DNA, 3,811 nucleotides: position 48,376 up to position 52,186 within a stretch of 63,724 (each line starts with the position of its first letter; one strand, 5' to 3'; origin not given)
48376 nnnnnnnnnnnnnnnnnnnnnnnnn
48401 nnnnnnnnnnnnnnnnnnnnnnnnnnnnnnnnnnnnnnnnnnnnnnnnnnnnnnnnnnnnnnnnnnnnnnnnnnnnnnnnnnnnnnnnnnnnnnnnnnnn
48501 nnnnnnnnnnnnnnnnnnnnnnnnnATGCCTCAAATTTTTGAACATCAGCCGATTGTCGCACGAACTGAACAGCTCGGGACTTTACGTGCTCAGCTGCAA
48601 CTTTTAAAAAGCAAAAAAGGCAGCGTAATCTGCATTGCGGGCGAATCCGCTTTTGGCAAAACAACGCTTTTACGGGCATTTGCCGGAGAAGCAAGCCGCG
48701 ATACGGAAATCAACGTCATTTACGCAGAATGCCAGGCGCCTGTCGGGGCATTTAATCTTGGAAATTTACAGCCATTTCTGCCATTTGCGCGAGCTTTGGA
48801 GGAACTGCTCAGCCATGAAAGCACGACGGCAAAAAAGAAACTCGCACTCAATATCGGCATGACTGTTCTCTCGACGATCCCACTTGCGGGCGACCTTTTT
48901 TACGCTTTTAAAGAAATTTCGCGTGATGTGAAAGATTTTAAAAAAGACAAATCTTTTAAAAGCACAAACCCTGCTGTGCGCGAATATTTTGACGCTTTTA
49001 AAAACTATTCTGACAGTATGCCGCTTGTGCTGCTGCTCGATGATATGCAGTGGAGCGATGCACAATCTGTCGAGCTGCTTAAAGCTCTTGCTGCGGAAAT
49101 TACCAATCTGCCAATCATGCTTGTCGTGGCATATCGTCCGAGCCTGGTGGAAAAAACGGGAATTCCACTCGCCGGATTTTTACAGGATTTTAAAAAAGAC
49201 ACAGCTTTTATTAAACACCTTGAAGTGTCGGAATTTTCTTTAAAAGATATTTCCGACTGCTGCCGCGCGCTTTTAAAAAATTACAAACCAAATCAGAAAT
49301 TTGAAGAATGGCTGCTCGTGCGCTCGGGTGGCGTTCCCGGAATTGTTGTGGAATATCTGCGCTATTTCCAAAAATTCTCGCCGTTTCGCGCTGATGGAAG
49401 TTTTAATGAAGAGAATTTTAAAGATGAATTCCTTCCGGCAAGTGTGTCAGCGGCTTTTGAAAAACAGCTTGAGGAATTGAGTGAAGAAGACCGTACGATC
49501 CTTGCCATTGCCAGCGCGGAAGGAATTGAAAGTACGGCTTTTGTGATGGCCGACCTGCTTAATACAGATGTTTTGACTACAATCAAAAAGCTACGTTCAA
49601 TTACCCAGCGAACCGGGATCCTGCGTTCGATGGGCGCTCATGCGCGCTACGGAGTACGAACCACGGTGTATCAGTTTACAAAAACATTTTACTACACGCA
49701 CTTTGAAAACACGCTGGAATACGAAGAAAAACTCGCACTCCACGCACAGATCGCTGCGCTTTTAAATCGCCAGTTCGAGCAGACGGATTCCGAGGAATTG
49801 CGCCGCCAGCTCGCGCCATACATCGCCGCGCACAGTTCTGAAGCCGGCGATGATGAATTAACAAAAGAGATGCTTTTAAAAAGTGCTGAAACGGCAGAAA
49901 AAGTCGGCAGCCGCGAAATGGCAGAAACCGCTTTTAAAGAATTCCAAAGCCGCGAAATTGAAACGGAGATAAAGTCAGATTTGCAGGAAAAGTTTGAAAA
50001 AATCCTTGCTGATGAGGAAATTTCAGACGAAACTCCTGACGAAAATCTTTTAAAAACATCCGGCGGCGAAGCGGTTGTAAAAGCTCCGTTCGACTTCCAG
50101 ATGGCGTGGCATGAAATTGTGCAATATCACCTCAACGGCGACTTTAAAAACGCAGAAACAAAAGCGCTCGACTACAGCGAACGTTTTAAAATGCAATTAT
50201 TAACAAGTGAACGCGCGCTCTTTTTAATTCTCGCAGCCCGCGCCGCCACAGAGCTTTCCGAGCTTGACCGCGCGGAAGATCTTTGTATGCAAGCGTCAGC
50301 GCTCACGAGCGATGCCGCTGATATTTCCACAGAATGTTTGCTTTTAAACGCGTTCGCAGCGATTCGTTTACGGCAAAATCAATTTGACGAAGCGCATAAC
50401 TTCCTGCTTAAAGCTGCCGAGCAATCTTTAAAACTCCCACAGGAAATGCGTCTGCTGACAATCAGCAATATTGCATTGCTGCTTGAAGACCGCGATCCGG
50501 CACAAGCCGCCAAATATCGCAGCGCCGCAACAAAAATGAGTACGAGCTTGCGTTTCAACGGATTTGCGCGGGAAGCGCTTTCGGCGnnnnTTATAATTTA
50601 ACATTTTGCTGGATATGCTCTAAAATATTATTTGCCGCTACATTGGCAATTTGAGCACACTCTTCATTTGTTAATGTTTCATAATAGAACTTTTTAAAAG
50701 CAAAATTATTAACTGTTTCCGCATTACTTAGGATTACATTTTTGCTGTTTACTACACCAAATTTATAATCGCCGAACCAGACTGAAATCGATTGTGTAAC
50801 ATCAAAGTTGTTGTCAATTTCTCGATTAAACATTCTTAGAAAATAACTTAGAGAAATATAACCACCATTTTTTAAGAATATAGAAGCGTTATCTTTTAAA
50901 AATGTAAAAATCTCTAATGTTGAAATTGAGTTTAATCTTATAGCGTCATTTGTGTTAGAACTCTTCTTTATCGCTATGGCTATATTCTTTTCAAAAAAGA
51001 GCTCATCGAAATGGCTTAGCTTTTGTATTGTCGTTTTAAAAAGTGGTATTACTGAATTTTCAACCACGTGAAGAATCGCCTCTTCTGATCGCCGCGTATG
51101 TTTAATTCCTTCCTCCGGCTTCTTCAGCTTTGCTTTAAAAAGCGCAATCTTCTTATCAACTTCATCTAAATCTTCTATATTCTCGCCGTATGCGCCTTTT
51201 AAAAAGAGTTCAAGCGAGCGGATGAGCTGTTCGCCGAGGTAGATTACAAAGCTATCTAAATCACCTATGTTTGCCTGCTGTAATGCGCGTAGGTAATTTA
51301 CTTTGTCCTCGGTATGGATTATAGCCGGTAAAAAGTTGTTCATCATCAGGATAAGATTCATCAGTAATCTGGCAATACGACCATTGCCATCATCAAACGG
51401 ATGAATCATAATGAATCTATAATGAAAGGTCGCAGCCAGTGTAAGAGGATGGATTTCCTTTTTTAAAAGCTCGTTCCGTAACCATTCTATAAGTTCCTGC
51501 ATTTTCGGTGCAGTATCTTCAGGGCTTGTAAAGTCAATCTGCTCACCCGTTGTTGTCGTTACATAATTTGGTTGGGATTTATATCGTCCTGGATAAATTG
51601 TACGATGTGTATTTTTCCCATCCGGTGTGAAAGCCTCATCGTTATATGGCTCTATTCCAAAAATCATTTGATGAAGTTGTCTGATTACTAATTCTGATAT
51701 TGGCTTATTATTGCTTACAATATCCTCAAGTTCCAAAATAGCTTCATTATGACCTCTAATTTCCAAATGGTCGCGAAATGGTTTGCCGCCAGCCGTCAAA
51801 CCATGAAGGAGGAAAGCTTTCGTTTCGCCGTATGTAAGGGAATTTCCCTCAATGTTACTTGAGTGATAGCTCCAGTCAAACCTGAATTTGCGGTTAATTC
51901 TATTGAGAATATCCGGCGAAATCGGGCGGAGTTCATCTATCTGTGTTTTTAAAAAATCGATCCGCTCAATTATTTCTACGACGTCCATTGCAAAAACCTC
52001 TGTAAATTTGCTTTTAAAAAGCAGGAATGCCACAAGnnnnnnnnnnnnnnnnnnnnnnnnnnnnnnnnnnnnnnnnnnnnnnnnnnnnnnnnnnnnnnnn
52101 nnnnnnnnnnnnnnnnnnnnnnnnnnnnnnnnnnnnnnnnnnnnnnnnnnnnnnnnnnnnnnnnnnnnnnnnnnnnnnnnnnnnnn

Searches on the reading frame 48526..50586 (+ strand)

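Call 100: search_protein_families(library=pfam, max_evalue=0.00001, proteins=[window:48526-50586:+])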
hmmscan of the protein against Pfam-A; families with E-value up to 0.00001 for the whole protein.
window:48526-50586:+ (687 aa): 1 family
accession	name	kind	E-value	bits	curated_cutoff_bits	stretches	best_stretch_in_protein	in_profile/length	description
PF13191.12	AAA_16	-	3.2e-17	64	32.6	1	10-199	2-166/167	AAA ATPase domain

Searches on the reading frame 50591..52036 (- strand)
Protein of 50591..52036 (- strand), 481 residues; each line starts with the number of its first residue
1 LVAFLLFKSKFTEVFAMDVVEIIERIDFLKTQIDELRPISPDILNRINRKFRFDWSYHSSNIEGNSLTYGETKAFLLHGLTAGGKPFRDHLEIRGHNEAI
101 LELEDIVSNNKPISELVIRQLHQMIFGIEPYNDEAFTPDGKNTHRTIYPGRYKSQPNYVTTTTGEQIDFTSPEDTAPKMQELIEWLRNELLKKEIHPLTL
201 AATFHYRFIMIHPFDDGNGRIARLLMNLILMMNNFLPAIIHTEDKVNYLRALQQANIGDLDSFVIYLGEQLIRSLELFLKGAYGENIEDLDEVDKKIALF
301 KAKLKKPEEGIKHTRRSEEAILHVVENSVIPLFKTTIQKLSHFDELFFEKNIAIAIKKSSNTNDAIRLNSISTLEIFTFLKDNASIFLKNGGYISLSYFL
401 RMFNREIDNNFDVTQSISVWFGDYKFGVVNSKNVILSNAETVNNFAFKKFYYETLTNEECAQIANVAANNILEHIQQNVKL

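Call 100: search_protein_families(library=pfam, max_evalue=0.00001, proteins=[window:50591-52036:-])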
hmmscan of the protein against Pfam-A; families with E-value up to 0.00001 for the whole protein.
window:50591-52036:- (481 aa): 1 family
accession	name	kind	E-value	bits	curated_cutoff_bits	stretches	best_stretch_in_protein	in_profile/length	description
PF02661.23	Fic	-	2.1e-20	73.8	24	1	114-230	3-93/93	Fic/DOC family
